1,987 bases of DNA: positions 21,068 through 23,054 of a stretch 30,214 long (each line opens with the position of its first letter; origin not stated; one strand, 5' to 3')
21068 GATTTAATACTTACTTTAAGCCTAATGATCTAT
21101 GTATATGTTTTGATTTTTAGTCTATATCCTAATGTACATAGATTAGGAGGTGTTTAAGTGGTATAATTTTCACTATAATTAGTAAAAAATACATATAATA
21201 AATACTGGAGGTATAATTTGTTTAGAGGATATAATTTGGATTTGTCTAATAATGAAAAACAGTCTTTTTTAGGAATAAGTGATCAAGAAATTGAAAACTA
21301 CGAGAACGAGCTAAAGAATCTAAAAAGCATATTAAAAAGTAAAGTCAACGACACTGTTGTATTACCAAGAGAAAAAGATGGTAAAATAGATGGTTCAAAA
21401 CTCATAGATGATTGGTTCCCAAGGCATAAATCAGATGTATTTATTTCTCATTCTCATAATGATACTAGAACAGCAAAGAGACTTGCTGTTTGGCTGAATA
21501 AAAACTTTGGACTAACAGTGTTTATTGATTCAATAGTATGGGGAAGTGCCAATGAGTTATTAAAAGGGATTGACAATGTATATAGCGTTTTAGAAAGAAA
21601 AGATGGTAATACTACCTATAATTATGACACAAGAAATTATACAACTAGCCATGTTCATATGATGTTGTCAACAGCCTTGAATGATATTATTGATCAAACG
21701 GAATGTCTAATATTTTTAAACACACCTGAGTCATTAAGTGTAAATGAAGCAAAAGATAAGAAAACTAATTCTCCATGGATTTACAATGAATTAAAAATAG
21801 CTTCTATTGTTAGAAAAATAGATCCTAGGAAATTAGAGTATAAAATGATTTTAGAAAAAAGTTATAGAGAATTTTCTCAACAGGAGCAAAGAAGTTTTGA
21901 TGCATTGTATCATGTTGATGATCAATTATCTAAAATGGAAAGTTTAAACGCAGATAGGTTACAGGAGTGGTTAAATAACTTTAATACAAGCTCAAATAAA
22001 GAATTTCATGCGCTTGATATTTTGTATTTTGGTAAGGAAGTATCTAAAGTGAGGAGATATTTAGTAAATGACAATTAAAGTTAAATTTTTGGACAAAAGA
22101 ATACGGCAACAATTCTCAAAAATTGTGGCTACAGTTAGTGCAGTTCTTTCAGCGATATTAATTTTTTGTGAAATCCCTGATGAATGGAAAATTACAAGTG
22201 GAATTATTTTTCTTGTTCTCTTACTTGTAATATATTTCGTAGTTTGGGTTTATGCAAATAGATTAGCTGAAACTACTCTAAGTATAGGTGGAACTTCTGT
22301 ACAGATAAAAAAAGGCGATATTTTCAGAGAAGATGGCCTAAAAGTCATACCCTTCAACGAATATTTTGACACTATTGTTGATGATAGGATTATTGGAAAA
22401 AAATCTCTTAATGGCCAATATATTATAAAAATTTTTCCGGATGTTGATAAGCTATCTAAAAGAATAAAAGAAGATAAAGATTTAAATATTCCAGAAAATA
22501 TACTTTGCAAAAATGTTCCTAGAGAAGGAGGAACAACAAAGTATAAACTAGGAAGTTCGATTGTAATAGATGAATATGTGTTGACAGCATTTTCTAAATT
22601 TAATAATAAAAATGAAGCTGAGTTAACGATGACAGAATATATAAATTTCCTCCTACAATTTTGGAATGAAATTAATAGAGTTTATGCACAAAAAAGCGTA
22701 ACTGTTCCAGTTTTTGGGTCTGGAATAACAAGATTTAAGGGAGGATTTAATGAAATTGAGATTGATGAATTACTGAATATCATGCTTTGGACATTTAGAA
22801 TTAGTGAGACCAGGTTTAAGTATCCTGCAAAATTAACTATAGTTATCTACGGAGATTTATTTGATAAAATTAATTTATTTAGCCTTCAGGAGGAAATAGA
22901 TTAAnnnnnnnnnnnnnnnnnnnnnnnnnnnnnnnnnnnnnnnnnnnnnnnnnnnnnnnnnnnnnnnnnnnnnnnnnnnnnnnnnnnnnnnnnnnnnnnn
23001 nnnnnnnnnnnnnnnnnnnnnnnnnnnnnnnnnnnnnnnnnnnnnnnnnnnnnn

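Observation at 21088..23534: TIR / 2TM-Macro / TIR-like operon: a type II Thoeris-like NAD-signalling defence cassette with two unrelated TIR sensors flanking the effector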

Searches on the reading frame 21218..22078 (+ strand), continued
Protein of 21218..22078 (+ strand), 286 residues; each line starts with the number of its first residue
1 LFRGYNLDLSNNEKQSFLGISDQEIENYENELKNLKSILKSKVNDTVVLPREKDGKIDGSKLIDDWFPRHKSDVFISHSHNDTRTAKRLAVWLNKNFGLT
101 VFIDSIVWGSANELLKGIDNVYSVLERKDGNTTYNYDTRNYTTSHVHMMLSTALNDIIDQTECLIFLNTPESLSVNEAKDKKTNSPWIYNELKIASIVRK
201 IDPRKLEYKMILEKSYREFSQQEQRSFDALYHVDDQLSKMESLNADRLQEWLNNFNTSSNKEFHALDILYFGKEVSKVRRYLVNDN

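Call 95: find_encoding_contigs(protein=P0054, flank=3000, max_places=1)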
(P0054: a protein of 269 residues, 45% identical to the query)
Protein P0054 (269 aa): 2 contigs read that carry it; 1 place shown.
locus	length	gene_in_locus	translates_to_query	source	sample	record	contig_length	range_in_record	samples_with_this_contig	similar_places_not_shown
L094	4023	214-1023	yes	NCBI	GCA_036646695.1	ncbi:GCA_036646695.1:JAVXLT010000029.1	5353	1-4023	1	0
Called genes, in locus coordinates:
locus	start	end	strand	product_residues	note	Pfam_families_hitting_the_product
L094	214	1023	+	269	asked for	-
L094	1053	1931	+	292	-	PF20016:ThsA_Macro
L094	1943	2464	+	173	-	PF08937:ThsB_TIR (weak)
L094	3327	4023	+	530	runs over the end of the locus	PF13304:AAA_21, PF13175:AAA_15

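Call 97: find_encoding_contigs(protein=P0109, flank=3000, max_places=1)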
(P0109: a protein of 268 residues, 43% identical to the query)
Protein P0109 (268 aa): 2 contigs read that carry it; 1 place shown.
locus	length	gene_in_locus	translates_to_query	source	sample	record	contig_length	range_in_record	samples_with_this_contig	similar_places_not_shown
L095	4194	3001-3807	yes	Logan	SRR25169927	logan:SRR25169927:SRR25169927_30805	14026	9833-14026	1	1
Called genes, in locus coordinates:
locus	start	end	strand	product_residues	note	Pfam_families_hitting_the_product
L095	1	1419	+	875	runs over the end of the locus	-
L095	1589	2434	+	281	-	PF20016:ThsA_Macro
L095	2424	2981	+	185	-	PF08937:ThsB_TIR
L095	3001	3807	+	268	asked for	-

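Call 98: find_encoding_contigs(protein=P0060, flank=3000, max_places=1)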
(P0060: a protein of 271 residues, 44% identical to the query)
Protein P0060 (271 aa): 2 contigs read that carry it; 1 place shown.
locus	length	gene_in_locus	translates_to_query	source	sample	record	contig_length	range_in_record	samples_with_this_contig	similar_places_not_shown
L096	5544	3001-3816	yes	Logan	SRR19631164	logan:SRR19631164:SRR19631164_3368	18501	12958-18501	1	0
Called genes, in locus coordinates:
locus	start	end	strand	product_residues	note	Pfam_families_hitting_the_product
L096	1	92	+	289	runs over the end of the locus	PF23343:REP_ORF2-G2P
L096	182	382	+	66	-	PF11372:DUF3173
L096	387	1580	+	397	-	PF13102:Phage_int_SAM_5 (weak), PF14659:Phage_int_SAM_3 (weak), PF00589:Phage_integrase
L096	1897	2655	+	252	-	-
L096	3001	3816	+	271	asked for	-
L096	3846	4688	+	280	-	PF20016:ThsA_Macro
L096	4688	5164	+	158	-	PF08937:ThsB_TIR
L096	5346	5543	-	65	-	?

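Call 99: find_encoding_contigs(protein=P0083, flank=3000, max_places=1)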
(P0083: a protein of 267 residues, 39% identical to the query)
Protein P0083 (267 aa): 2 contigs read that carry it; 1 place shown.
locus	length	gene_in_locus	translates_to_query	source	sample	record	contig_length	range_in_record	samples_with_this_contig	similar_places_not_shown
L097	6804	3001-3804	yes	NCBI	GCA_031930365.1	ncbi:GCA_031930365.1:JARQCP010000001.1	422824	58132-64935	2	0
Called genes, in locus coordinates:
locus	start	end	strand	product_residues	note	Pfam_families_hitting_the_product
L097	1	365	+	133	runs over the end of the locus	-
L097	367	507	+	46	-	-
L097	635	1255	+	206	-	-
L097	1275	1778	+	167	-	-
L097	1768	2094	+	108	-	-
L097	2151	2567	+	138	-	PF05263:DUF722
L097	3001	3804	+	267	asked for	PF13676:TIR_2 (faint)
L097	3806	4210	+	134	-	-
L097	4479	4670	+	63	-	-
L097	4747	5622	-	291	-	PF00590:TP_methylase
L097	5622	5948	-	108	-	PF06156:YabA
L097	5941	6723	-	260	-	PF04468:PSP1, PF28472:PSP1_3rd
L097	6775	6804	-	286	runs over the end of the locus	PF13177:DNA_pol3_delta2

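Call 102: get_annotated_region(hit=H16, flank=3000)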
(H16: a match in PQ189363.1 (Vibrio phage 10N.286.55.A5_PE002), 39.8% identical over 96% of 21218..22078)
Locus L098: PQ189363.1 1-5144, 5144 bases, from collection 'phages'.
description: Vibrio phage 10N.286.55.A5_PE002, complete genome.
organism: Vibrio phage 10N.286.55.A5_PE002 (NCBI taxid 3385343)
taxonomy: Viruses; Varidnaviria; Bamfordvirae; Preplasmiviricota; Tectiliviricetes; Vinavirales
host: Vibrio cyclitrophicus 10N.286.55.A5; source: seawater; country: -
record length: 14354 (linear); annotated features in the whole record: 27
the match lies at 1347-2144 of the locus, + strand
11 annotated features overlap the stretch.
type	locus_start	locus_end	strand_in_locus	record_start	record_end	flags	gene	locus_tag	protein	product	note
CDS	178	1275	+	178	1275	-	-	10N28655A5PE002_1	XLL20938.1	hypothetical protein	Y1572_HAEIN_Putative_integrase/recombinase_HI_1572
CDS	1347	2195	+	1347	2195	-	-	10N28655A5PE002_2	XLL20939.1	hypothetical protein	Thoeris__ThsB_Global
CDS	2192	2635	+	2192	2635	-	-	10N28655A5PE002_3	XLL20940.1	hypothetical protein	-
CDS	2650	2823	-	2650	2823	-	-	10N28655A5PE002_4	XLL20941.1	hypothetical protein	-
CDS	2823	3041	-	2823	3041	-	-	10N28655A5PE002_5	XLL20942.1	hypothetical protein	-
CDS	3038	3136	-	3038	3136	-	-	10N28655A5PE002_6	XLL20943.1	hypothetical protein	-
CDS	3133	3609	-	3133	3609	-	-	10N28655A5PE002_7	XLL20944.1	hypothetical protein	head_protein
CDS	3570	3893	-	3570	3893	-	-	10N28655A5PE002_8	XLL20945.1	hypothetical protein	tail_fiber_protein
CDS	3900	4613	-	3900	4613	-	-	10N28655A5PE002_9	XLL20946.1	hypothetical protein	-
CDS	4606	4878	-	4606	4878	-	-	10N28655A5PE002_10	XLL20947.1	hypothetical protein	-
CDS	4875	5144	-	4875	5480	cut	-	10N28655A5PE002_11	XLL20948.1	hypothetical protein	-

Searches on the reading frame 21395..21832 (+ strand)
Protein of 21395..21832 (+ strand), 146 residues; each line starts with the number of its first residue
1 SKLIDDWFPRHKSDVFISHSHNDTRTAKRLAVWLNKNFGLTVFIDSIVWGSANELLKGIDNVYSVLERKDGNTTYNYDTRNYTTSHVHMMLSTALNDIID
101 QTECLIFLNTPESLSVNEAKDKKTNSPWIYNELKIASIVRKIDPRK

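Call 82: predict_structure(alignment_id=A2)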
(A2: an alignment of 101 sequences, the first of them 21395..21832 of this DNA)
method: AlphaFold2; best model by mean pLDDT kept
length: 146 residues; sequences in the alignment: 101
mean_pLDDT: 85.0   pTM: 0.77
mean pLDDT of the five models: 85.0, 84.7, 83.5, 82.7, 82.7
residues with pLDDT >= 90: 67; 70-90: 58; 50-70: 21; < 50: 0
segments of 3 or more residues with pLDDT < 50: none
pLDDT, mean of each block of 10 residues (from residue 1): 61 89 91 96 85 88 94 94 90 88 88 66 75 89 77
secondary structure, 60 per line:
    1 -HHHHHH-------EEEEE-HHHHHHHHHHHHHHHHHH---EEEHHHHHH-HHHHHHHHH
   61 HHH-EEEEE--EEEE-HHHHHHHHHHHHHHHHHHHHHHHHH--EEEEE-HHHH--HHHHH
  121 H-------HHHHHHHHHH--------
elements in order: H2-7 E15-19 H21-38 E42-44 H45-50 H52-63 E65-69 E72-75 H77-101 E104-108 H110-113 H116-121 H129-138

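Call 85: fold_search(model_id=the predicted structure, library=pdb)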
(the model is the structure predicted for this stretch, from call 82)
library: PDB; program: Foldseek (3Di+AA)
matches with E <= 10: 331; with E <= 0.001: 0
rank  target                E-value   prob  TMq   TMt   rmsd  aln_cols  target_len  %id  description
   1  7nux                  8.1e-02  0.89  0.36  0.33   9.1       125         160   15  Crystal structure of the TIR domain of human TLR1 (crystallised without ZN2+ ions) (released 2021-08-25)
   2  2rhm_A                9.3e-02  0.44  0.31  0.27   8.4       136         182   15  Crystal structure of a putative kinase (caur_3907) from chloroflexus aurantiacus j-10-fl at 1.70 A resolution (released 2007-11-20)
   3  7nuw                  1.3e-01  0.75  0.35  0.32   9.2       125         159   15  Crystal structure of the TIR domain of human TLR1 (crystallised with Zn2+ ions) (released 2021-08-25)
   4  8w8m_1A               1.7e-01  0.13  0.24  0.25  13.0       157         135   15  Cryo-EM structure of helical filament of MyD88 TIR (released 2024-09-04)
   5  7knq_A                2.0e-01  0.12  0.23  0.08  13.2       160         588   21  SARM1 Octamer (released 2021-11-17)
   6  7ylg                  2.3e-01  0.12  0.25  0.25  13.8       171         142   11  Crystal structure of the chicken Toll-like receptor 15 TIR domain (glutathione adduct) (released 2023-05-31)
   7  4om7_A                2.8e-01  0.72  0.38  0.39   9.6       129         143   16  Crystal structure of TIR domain of TLR6 (released 2014-08-06)
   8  1fyv                  2.8e-01  0.47  0.34  0.31   9.3       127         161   16  CRYSTAL STRUCTURE OF THE TIR DOMAIN OF HUMAN TLR1 (released 2000-11-22)
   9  3eih_A                3.2e-01  0.10  0.22  0.13  12.8       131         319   11  Crystal structure of S.cerevisiae Vps4 in the presence of ATPgammaS (released 2008-09-30)
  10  7qg0_A                3.4e-01  0.72  0.41  0.10  12.9       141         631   16  Inhibitor-induced hSARM1 duplex (released 2022-12-21)
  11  6za2_A                3.4e-01  0.54  0.24  0.04   8.3        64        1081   19  Crystal structure of dimeric latent PorU from Porphyromonas gingivalis (released 2021-09-29)
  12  7uwg_A                3.9e-01  0.09  0.23  0.24  13.1       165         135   13  The crystal structure of the TIR domain-containing protein from Acinetobacter baumannii (AbTir) (released 2022-09-07)
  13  4xlt                  3.9e-01  0.06  0.21  0.22  13.1       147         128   13  Crystal structure of response regulator receiver protein from Dyadobacter fermentans DSM 18053 (released 2015-01-28)
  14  7ylf                  4.1e-01  0.11  0.25  0.25  12.0       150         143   13  Crystal structure of the chicken Toll-like receptor 15 TIR domain (2-mercaptoethanol adduct) (released 2023-05-31)
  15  7nt7_MODEL_1_A        4.1e-01  0.08  0.24  0.22  13.3       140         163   14  Solution structure of toll like receptor 1 (TLR1) TIR domain (released 2021-08-25)
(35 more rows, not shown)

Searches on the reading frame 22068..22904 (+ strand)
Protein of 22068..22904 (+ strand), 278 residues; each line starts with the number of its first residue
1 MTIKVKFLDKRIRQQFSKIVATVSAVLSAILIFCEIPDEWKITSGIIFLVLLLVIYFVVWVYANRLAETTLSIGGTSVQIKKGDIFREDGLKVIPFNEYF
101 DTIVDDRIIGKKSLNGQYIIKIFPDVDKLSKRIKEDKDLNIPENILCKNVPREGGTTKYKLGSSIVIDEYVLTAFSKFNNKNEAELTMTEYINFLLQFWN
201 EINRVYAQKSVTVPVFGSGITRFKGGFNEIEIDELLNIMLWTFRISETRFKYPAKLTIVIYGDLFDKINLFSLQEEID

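Call 3: search_protein_families(library=pfam, proteins=[window:22068-22904:+], max_evalue=1)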
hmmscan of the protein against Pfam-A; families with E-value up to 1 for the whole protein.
window:22068-22904:+ (278 aa): 3 families
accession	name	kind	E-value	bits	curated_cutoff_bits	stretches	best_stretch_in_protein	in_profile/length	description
PF20016.6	ThsA_Macro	-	1.8e-57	194.4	25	1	78-261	1-183/183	Thoeris protein ThsA, Macro domain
PF07219.19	HemY_N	-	0.053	14.1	31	1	39-75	9-45/107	HemY protein N-terminus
PF19759.4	DUF6246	-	0.14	12.4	27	1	162-195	133-168/185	Family of unknown function (DUF6246)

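Call 4: search_protein_families(library=padloc, proteins=[window:22068-22904:+], max_evalue=1)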
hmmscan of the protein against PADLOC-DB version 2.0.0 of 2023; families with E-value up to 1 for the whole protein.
window:22068-22904:+ (278 aa): 8 families
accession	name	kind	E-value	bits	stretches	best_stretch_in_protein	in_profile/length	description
PDLC00413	ThsA1|ThsA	-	1.1e-109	364.4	1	3-275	2-273/278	Macro domain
PDLC00415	ThsA1|ThsA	-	3.9e-33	113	1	9-274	13-272/281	Macro domain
PDLC00411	ThsA1|ThsA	-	6.8e-33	112.6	1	39-260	44-260/275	Macro domain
PDLC00439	ThsA2|ThsA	-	7.3e-30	102.3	1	6-275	11-274/282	Macro domain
PDLC00410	ThsA1|ThsA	-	4.5e-24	83.1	1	11-274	10-275/281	Macro domain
PDLC00408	ThsA1|ThsA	-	2.1e-18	64.8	1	10-271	12-296/297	Macro domain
PDLC00414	ThsA1|ThsA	-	2.1e-17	61.3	1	20-273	24-282/292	Macro domain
PDLC00771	Cyclase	-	0.0057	14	1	157-214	189-247/271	oligonucleotide-cyclase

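Call 5: search_protein_families(library=ncbifam, proteins=[window:22068-22904:+], max_evalue=1)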
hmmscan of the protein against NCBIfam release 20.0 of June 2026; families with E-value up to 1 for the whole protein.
window:22068-22904:+ (278 aa): 1 family
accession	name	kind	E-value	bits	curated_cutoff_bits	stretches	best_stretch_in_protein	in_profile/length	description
TIGR00540.1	TPR_hemY_coli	hypoth_equivalog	0.32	9.7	142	1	38-77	32-71/385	heme biosynthesis-associated TPR protein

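Call 18: search_solved_structures(query=window:22068-22904:+, max_evalue=1, show_alignments=2)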
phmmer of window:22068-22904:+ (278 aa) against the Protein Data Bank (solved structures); distinct sequences matched with E-value up to 1: 4.
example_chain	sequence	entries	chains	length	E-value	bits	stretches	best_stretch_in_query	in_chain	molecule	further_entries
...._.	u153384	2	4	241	8.2e-65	222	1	63-274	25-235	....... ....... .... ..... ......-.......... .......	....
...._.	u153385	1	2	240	4.4e-61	209.8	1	62-273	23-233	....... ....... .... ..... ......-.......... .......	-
9uuz_A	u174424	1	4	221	3.7e-53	183.8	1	68-275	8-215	Thoeris protein ThsA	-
8r66_A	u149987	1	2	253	1e-52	182.3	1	69-275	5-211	Thoeris protein ThsA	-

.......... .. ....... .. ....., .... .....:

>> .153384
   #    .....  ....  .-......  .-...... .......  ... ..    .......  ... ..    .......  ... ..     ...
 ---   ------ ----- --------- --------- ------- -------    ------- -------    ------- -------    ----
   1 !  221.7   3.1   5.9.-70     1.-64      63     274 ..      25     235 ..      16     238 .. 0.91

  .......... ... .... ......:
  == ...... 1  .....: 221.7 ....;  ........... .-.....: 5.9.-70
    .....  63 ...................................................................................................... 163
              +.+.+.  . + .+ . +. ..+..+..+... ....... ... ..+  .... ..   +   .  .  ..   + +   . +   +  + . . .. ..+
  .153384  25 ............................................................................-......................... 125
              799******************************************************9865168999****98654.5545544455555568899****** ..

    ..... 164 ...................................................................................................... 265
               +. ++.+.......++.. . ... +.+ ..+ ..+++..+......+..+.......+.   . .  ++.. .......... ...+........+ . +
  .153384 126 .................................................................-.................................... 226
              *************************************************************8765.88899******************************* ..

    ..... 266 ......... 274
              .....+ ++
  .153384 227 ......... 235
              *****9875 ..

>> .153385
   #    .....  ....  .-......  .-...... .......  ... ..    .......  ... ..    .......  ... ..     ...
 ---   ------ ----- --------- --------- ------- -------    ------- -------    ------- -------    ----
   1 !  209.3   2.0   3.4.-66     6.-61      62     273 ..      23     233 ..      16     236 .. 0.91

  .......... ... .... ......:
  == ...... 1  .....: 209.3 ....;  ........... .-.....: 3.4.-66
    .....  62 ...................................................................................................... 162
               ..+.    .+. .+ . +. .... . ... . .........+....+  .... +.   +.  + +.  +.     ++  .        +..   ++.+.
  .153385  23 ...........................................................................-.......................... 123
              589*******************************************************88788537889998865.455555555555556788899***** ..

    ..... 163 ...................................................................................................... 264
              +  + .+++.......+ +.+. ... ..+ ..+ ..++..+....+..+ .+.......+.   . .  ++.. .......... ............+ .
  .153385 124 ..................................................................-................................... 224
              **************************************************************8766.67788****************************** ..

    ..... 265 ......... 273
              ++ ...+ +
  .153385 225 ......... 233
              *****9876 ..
